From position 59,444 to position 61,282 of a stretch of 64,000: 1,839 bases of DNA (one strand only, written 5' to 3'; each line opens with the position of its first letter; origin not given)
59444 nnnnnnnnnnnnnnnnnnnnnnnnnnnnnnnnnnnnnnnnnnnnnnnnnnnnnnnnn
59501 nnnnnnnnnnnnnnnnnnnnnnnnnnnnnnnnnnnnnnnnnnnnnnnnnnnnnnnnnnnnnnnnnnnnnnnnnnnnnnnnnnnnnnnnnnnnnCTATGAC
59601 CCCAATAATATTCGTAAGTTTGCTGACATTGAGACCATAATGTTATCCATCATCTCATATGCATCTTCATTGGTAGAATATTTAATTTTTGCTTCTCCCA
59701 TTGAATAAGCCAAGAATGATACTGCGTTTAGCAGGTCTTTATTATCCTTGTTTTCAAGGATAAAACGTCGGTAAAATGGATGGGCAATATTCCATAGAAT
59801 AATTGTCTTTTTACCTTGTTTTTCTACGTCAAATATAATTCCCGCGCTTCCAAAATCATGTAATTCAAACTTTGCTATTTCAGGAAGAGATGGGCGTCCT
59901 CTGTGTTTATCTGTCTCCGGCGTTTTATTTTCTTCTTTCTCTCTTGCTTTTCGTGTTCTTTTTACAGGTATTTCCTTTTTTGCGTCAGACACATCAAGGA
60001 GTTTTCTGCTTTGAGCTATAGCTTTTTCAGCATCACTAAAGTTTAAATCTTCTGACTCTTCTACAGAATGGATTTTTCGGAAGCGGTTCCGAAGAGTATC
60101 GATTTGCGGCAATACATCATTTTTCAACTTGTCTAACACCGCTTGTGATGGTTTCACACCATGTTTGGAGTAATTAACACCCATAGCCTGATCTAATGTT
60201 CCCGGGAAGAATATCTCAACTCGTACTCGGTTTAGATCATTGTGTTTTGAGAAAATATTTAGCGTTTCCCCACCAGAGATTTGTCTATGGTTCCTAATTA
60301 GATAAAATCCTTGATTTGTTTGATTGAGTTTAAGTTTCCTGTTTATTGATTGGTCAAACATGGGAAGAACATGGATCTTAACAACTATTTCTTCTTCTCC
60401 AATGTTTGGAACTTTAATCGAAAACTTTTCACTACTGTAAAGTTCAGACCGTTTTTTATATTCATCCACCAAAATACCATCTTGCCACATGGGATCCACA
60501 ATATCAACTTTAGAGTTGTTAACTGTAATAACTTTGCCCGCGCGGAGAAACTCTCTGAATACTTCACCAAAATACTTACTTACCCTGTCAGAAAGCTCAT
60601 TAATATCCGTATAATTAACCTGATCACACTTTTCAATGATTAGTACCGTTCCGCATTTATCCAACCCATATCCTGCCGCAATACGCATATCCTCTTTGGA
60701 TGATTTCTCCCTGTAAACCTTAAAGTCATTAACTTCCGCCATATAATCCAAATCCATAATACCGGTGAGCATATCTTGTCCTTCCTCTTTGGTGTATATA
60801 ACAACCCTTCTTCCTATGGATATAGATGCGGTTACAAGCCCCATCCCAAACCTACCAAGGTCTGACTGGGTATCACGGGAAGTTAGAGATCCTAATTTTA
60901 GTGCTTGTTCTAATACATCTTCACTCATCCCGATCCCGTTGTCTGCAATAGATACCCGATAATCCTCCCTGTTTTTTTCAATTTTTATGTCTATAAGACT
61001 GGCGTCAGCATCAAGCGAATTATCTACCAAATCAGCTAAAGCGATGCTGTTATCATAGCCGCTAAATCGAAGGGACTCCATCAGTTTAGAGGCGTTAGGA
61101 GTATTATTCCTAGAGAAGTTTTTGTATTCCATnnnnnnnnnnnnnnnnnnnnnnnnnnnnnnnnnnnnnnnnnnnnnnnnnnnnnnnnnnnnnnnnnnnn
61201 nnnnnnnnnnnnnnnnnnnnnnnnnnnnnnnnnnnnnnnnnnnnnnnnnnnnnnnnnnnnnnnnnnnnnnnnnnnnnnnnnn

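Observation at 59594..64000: AT-rich accessory islet: stand-alone MORC/GHKL ATPase, terminase small-subunit fragment and small membrane-protein operons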

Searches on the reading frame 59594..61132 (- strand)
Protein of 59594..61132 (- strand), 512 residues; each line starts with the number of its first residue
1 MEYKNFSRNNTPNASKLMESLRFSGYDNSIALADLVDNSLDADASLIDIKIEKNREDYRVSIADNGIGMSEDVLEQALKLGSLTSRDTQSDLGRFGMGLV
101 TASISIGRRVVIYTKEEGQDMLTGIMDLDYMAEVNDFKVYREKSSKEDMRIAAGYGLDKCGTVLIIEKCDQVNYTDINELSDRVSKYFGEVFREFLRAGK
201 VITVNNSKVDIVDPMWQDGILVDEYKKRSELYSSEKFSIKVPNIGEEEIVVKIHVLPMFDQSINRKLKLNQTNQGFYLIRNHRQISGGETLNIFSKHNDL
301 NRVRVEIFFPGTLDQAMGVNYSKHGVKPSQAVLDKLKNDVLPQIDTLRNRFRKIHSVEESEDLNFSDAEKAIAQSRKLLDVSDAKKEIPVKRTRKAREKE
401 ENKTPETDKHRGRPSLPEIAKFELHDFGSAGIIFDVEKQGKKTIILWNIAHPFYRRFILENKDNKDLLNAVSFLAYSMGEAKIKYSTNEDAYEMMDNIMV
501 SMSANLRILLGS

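Call 3: search_protein_families(library=pfam, proteins=[window:59594-61132:-], max_evalue=0.1)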
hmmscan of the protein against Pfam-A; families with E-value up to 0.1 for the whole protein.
window:59594-61132:- (512 aa): 3 families
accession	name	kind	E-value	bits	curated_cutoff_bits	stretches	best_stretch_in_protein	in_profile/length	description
PF13589.12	HATPase_c_3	-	7.7e-27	94.4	25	1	29-144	4-121/137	Histidine kinase-, DNA gyrase B-, and HSP90-like ATPase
PF02518.31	HATPase_c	-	3e-09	37.7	26.4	1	31-102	9-80/111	Histidine kinase-, DNA gyrase B-, and HSP90-like ATPase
PF14005.11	YpjP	-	0.029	14.8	27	1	312-397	10-94/134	YpjP-like protein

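Call 4: search_protein_families(library=padloc, proteins=[window:59594-61132:-], max_evalue=0.1)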
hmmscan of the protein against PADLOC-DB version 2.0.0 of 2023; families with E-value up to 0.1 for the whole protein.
window:59594-61132:- (512 aa): 1 family
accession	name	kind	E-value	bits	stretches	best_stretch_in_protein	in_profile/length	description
PDLC02204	MzaB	-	1.6e-30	104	1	8-295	5-296/500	-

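Call 5: find_homologous_proteins(query=window:59594-61132:-)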
Query window:59594-61132:- (512 aa): 428 proteins with E <= 0.001 among 8000 candidates; the best 120 are listed.
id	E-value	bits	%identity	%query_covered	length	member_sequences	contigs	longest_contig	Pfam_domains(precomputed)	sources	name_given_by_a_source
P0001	0.0e+0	1087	100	97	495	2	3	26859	PF02518.32,PF13589.13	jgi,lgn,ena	-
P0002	1.4e-183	629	57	99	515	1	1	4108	PF02518.32,PF13589.13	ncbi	-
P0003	4.3e-181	621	56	100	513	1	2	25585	PF02518.32,PF13589.13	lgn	-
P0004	2.9e-180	618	56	99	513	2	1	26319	PF02518.32,PF13589.13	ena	-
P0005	1.2e-178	613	56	100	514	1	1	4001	PF02518.32,PF13589.13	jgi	-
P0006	4.9e-178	611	55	100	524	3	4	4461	PF02518.32,PF13589.13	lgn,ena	-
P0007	6.6e-178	611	55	100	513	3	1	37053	PF02518.32,PF13589.13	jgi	jgi:hypothetical protein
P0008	1.2e-176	606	55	100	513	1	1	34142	PF02518.32,PF13589.13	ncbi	-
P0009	1.4e-176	606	55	99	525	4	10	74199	PF02518.32,PF13589.13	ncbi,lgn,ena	-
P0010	7.2e-175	600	56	99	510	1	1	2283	PF02518.32,PF13589.13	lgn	-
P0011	9.6e-174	597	54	99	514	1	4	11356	PF02518.32,PF13589.13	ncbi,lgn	-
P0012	1.2e-173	596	54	100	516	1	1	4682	PF02518.32,PF13589.13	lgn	-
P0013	1.3e-173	596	55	100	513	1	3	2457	PF02518.32,PF13589.13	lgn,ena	-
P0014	1.7e-173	596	55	100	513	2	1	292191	PF02518.32,PF13589.13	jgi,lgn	jgi:hypothetical protein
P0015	2.1e-173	596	55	100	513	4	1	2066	PF02518.32,PF13589.13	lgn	-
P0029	7.2e-138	478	46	100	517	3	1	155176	PF02518.32,PF13589.13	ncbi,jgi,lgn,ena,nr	ncbi:MAG TPA: ATP-binding protein [Candidatus Paceibacterota bacterium]|nr:ATP-binding protein [Cand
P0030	1.2e-134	468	44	98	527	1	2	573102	PF02518.32,PF13589.13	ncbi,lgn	-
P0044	7.5e-108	380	38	99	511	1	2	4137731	PF02518.32,PF13589.13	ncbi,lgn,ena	-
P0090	7.8e-91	323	38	98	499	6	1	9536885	PF02518.32,PF13589.13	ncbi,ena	-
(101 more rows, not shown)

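Call 6: search_protein_families(library=ncbifam, proteins=[window:59594-61132:-], max_evalue=0.1)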
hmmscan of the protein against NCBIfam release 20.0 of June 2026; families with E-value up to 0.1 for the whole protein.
window:59594-61132:- (512 aa): 26 families (the best 25 are shown)
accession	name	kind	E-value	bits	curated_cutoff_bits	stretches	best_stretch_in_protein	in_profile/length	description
NF041932.1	MzaB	equivalog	2.7e-35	121.7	850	1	18-355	2-344/480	MZA anti-phage system associated ATPase MzaB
NF050001.1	restrict_BbrUII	equivalog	6.2e-13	48.1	550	1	26-213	18-207/659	BbrUII/HgiDII family restriction enzyme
TIGR00585.2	mutl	equivalog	7.5e-08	31.7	180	1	34-79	27-71/555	DNA mismatch repair endonuclease MutL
NF000951.0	PRK00095.2-1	equivalog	4.2e-07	29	391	1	32-79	29-74/559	DNA mismatch repair endonuclease MutL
NF000952.0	PRK00095.2-2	subfamily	5.7e-06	25.1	840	1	33-93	28-86/623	DNA mismatch repair endonuclease MutL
NF047352.1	P_loop_sacsin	domain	1e-05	25.9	50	1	33-101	5-69/80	sacsin N-terminal ATP-binding-like domain-containing protein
NF000953.0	PRK00095.2-4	equivalog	1.3e-05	24.3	693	1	31-92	26-85/611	DNA mismatch repair endonuclease MutL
NF003218.0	PRK04184.1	equivalog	2.7e-05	22.9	274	1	32-146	41-168/539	DNA topoisomerase VI subunit B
NF000948.0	PRK00095.1-1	equivalog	3.1e-05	23.1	701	1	34-79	29-73/625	DNA mismatch repair endonuclease MutL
NF000949.0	PRK00095.1-2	equivalog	3.9e-05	22.9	750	1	32-79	31-77/634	DNA mismatch repair endonuclease MutL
NF000950.0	PRK00095.1-3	equivalog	5.4e-05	21.8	756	1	33-94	29-89/641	DNA mismatch repair endonuclease MutL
TIGR01052.1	top6b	equivalog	9.1e-05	21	380.7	1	31-144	32-156/488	DNA topoisomerase VI subunit B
NF003555.1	PRK05218.1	equivalog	0.00022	19.8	371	1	33-79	45-91/614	molecular chaperone HtpG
NF033792.0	ActS_PrrB_HisK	equivalog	0.00045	19.2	350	1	31-99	315-383/423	ActS/PrrB/RegB family redox-sensitive histidine kinase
NF010683.0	PRK14083.1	equivalog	0.00054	18.5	455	1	48-115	55-129/604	HSP90 family protein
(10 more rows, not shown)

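Call 7: search_solved_structures(query=window:59594-61132:-, max_evalue=1)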
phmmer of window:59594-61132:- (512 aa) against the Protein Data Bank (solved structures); distinct sequences matched with E-value up to 1: 29.
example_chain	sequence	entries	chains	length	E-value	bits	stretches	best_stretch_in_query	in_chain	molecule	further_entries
5ofb_B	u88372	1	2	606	3.8e-10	42.4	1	31-118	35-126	MORC family CW-type zinc finger protein 2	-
5ofa_B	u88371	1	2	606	2.5e-09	39.8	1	31-118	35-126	MORC family CW-type zinc finger protein 2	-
9cdi_A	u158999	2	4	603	2.5e-09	39.8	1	31-118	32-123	ATPase MORC2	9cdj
5of9_A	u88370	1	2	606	2.5e-09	39.8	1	31-118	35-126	MORC family CW-type zinc finger protein 2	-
9cdg_A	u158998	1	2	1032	4e-09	39.1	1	31-118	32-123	ATPase MORC2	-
9cdf_A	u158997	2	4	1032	5.3e-09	38.6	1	31-118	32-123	ATPase MORC2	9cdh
6o1e_A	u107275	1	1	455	2.7e-07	33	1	31-133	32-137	MORC family CW-type zinc finger protein 3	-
7k7t_A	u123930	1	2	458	1.2e-06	30.9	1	30-132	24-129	Isoform 3 of MORC family CW-type zinc finger protein 4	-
5ix1_A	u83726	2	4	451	2.4e-06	29.9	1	31-133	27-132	MORC family CW-type zinc finger protein 3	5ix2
1b63_A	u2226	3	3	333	0.0006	22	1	32-112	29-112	MUTL | DNA mismatch repair protein mutL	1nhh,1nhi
1bkn_A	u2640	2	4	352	0.00065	21.9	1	32-112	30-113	MUTL | DNA mismatch repair protein MutL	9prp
1b62_A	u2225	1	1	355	0.00066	21.9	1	32-112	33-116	PROTEIN (MUTL)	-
7aib_C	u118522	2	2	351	0.00096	21.3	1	32-112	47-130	DNA mismatch repair protein MutL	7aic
5akb_C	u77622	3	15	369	0.001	21.2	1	32-112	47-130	DNA MISMATCH REPAIR PROTEIN MUTL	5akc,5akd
1nhj_A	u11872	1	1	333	0.0014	20.8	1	32-85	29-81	DNA mismatch repair protein mutL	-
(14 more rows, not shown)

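Call 8: find_encoding_contigs(protein=P0001, flank=10000, max_places=6)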
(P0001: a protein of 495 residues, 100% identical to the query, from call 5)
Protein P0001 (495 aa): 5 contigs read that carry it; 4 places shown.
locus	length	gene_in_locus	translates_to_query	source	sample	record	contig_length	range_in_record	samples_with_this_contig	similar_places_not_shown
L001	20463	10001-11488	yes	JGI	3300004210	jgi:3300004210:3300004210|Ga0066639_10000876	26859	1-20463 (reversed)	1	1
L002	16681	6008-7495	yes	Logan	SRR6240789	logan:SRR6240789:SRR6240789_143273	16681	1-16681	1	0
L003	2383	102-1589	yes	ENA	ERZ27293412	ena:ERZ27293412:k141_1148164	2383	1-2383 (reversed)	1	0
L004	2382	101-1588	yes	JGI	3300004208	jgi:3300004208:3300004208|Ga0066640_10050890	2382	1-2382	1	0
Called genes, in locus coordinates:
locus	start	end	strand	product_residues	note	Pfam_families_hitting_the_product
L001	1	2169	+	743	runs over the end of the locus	PF00133:tRNA-synt_1, PF09334:tRNA-synt_1g (weak), PF08264:Anticodon_1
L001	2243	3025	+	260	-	PF13367:PrsW-protease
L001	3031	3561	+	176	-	PF00011:HSP20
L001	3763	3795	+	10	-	-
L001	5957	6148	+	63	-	PF12728:HTH_17, PF00376:MerR (weak), PF13411:MerR_1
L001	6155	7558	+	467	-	-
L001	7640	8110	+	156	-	-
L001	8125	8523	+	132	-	-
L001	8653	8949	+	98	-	-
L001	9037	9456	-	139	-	PF03592:Terminase_2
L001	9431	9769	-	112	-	-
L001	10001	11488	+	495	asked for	PF02518:HATPase_c, PF13589:HATPase_c_3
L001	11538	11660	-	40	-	-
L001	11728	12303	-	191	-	PF13482:RNase_H_2, PF10108:DNA_pol_B_exo2 (faint)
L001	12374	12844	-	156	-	PF00588:SpoU_methylase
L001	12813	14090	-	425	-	PF08245:Mur_ligase_M, PF02875:Mur_ligase_C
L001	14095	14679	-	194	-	PF01330:RuvA_N, PF14520:HHH_5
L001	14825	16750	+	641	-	PF00270:DEAD (faint), PF04851:ResIII, PF17757:UvrB_inter, PF27431:UvrB_3rd, PF00271:Helicase_C, PF12344:UvrB, PF02151:UVR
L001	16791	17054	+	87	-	PF01649:Ribosomal_S20p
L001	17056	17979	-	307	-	PF21694:DNA_pol3_delta_C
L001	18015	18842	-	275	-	PF00072:Response_reg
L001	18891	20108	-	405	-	PF00672:HAMP, PF14501:HATPase_c_5 (faint), PF00512:HisKA, PF02518:HATPase_c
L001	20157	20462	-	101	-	?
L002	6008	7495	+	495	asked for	PF02518:HATPase_c, PF13589:HATPase_c_3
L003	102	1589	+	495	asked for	PF02518:HATPase_c, PF13589:HATPase_c_3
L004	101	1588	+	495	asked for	PF02518:HATPase_c, PF13589:HATPase_c_3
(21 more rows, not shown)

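Call 9: find_encoding_contigs(protein=P0009, flank=10000, max_places=4)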
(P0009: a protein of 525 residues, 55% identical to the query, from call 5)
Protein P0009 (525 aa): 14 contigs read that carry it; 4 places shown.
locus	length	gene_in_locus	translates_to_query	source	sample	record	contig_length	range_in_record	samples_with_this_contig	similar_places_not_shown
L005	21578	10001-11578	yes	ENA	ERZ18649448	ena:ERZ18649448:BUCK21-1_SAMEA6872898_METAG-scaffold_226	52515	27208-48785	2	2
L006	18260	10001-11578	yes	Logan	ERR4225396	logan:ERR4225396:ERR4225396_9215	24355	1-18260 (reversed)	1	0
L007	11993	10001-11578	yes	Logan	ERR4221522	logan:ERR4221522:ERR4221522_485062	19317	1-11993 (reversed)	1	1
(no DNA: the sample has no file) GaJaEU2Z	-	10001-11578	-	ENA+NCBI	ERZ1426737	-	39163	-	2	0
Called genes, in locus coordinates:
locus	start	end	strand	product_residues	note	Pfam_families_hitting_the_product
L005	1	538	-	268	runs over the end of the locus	PF12686:DUF3800 (weak)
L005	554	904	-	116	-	-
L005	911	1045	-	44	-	-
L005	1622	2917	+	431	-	PF01555:N6_N4_Mtase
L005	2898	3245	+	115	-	-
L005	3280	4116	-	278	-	PF00565:SNase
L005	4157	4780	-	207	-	-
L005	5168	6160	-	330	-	-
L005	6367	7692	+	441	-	PF00239:Resolvase, PF07508:Recombinase, PF13408:Zn_ribbon_recom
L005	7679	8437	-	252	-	PF02976:MutH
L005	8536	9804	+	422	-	PF00145:DNA_methylase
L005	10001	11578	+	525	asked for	PF02518:HATPase_c (weak), PF13589:HATPase_c_3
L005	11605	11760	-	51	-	-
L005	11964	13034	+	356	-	PF02661:Fic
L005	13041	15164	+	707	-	PF22548:AEP-TOTE, PF00176:SNF2-rel_dom (weak), PF00270:DEAD, PF04851:ResIII, PF18766:SWI2_SNF2 (weak), PF00271:Helicase_C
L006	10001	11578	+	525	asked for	PF02518:HATPase_c (weak), PF13589:HATPase_c_3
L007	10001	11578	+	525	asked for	PF02518:HATPase_c (weak), PF13589:HATPase_c_3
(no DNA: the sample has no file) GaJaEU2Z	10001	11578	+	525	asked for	PF02518:HATPase_c (weak), PF13589:HATPase_c_3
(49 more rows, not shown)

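Call 15: search_protein_families(library=pfam, proteins=[L001:3978-5852:-, L001:5957-6148:+, L001:6155-7558:+, L001:9037-9456:-], max_evalue=0.01)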
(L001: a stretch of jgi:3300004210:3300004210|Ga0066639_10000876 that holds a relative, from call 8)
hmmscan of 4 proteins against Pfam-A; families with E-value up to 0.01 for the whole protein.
L001:3978-5852:- (624 aa): 3 families
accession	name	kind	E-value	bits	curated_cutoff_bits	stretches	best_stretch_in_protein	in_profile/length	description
PF00239.26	Resolvase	-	7.8e-31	107.6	23.3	1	13-173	1-143/145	Resolvase, N terminal domain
PF07508.19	Recombinase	-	1.5e-18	67.3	21.1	1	198-314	3-102/102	Recombinase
PF13408.12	Zn_ribbon_recom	-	0.00034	21.4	25.3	1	328-401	1-55/58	Recombinase zinc beta ribbon domain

L001:5957-6148:+ (63 aa): 3 families
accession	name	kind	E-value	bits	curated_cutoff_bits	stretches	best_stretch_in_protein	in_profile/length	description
PF12728.13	HTH_17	-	7.2e-10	39.4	27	1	15-62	2-47/51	Helix-turn-helix domain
PF13411.12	MerR_1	-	4.4e-09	36.7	21.6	1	16-61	2-46/69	MerR HTH family regulatory protein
PF00376.29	MerR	-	7.2e-07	29.4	28.2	1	18-53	3-38/38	MerR family regulatory protein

L001:6155-7558:+ (467 aa): 4 families
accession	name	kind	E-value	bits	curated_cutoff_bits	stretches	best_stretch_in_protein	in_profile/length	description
PF00515.34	TPR_1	-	0.00079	19.6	27.8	0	279-306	7-34/34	Tetratricopeptide repeat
PF24575.1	TPR_Slam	-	0.0029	18.4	35.2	0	371-428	18-76/104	Surface lipoprotein assembly modifier, N-terminal TPR repeats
PF14559.12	TPR_19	-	0.0037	18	25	0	288-340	6-58/68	Tetratricopeptide repeat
PF07719.23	TPR_2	-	0.0093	16.5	27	0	279-306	7-34/34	Tetratricopeptide repeat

L001:9037-9456:- (139 aa): 1 family
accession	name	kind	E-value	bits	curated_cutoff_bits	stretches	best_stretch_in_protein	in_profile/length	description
PF03592.21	Terminase_2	-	8e-08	33.4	26.1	1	90-124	8-41/141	Terminase small subunit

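Call 20: find_encoding_contigs(protein=P0014, flank=8000, max_places=2)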
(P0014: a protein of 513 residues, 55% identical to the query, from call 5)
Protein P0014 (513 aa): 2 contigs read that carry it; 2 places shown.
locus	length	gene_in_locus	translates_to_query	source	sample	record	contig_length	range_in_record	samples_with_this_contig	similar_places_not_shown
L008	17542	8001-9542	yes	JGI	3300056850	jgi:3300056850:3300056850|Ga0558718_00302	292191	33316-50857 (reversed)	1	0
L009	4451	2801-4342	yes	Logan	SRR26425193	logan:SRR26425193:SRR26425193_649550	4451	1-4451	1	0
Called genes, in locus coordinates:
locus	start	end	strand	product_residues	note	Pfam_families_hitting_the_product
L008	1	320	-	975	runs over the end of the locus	PF00133:tRNA-synt_1, PF01406:tRNA-synt_1e (faint), PF09334:tRNA-synt_1g, PF13603:tRNA-synt_1_2, PF00293:NUDIX, PF00133:tRNA-synt_1, PF09334:tRNA-synt_1g (weak), PF08264:Anticodon_1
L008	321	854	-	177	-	-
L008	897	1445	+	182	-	PF06103:DUF948 (weak), PF06009: (faint)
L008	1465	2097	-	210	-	PF01300:Sua5_yciO_yrdC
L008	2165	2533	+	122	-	PF10861:DUF2784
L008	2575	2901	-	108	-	PF01329:Pterin_4a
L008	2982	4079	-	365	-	PF07690:MFS_1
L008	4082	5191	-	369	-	PF01926:MMR_HSR1, PF02421:FeoB_N (weak), PF06071:YchF-GTPase_C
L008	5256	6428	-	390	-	PF00717:Peptidase_S24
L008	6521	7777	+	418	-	PF00145:DNA_methylase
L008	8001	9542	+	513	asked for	PF02518:HATPase_c, PF13589:HATPase_c_3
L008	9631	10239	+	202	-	PF03458:Gly_transporter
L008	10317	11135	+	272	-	-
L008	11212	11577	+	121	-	-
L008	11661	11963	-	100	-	-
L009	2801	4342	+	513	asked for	PF02518:HATPase_c, PF13589:HATPase_c_3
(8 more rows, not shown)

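Call 21: find_encoding_contigs(protein=P0029, flank=8000, max_places=2)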
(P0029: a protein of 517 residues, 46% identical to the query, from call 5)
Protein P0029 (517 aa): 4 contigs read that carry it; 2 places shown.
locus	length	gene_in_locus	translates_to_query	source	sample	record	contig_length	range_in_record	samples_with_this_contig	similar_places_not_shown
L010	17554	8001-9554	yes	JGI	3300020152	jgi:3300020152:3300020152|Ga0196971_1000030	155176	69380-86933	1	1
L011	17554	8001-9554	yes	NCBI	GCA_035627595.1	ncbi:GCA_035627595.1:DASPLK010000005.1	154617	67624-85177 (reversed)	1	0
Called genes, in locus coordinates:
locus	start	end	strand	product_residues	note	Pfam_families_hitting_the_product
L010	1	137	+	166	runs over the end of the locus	PF04542:Sigma70_r2, PF08281:Sigma70_r4_2, PF04545:Sigma70_r4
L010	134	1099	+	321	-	PF18915:DUF5667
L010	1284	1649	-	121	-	-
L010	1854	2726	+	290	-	PF03462:PCRF, PF00472:RF-1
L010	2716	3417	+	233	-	PF00005:ABC_tran, PF13304:AAA_21 (faint), PF13401:AAA_22 (faint)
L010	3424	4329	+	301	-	PF18075:FtsX_ECD, PF02687:FtsX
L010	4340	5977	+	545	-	PF06418:CTP_synth_N, PF07722:Peptidase_C26 (faint), PF00117:GATase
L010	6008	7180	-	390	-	PF00438:S-AdoMet_synt_N, PF02772:S-AdoMet_synt_M, PF02773:S-AdoMet_synt_C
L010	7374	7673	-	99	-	-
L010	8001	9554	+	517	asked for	PF02518:HATPase_c (weak), PF13589:HATPase_c_3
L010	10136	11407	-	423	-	PF00145:DNA_methylase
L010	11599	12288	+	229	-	PF02976:MutH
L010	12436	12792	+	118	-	-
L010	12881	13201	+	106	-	-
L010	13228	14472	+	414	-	PF00070:Pyr_redox (faint), PF00890:FAD_binding_2, PF01266:DAO (weak), PF03486:HI0933_like, PF07992:Pyr_redox_2 (weak), PF12831:FAD_oxidored, PF13450:NAD_binding_8, PF22780:HI0933_like_1st, +4 more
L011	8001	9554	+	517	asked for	PF02518:HATPase_c (weak), PF13589:HATPase_c_3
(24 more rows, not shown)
